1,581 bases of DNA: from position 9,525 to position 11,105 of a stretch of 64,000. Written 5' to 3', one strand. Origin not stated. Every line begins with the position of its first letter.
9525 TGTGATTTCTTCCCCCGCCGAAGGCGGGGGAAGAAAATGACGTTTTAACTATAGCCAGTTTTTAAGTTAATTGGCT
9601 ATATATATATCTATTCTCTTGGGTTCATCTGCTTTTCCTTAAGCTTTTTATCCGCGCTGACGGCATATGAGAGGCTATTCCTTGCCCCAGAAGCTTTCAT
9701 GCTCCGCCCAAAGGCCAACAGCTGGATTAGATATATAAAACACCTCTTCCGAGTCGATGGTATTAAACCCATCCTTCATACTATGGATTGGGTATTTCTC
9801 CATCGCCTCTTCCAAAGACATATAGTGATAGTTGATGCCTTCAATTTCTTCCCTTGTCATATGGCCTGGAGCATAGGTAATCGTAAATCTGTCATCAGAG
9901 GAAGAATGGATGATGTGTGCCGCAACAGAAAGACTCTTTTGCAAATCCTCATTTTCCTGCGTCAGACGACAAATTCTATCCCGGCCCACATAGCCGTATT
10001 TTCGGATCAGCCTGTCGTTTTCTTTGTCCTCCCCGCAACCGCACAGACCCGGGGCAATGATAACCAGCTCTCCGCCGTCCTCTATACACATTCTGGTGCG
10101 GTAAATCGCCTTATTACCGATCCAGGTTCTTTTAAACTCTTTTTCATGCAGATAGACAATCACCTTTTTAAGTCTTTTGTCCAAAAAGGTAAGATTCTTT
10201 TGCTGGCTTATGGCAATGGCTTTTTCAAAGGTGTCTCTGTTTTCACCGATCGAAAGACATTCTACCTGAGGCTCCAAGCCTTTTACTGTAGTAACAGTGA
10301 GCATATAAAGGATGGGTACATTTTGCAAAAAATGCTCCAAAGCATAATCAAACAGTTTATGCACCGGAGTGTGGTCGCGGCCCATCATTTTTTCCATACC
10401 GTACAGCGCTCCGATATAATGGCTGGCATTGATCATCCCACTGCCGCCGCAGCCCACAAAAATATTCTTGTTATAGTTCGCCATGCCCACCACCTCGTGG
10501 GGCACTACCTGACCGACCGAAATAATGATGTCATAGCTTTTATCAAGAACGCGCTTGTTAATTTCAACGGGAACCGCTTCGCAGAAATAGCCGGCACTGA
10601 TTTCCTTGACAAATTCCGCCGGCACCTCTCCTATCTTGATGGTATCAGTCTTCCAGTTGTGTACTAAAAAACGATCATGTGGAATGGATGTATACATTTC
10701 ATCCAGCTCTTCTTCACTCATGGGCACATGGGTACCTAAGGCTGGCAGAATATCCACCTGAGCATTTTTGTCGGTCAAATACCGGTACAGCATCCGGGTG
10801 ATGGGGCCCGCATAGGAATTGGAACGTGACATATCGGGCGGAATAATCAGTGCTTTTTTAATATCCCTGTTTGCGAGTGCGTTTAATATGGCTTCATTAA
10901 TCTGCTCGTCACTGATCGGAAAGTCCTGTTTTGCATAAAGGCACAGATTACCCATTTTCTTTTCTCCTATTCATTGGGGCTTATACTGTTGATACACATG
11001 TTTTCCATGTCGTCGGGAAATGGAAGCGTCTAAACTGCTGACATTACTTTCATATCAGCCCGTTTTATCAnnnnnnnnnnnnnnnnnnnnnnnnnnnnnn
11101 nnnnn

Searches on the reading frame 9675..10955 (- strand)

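Call 68: search_protein_families(library=ncbifam, proteins=[window:9675-10955:-], max_evalue=1e-10)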
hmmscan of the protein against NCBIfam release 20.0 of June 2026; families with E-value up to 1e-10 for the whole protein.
window:9675-10955:- (426 aa): 3 families
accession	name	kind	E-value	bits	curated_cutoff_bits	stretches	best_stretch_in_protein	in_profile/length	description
NF052594.1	NPN_18_hexonate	equivalog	1.8e-182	606.6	500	1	14-417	5-410/411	nickel-dependent putative hexonate epimerase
NF052593.1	NPN_racem_MAR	equivalog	3.6e-14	52.2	500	1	19-311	46-322/415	nickel-dependent malate racemase, LarAH6 family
NF052595.1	NPN_LarAH5_MAR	equivalog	2.3e-12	46.6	462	1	31-311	56-321/415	nickel-dependent malate racemase, LarAH5 family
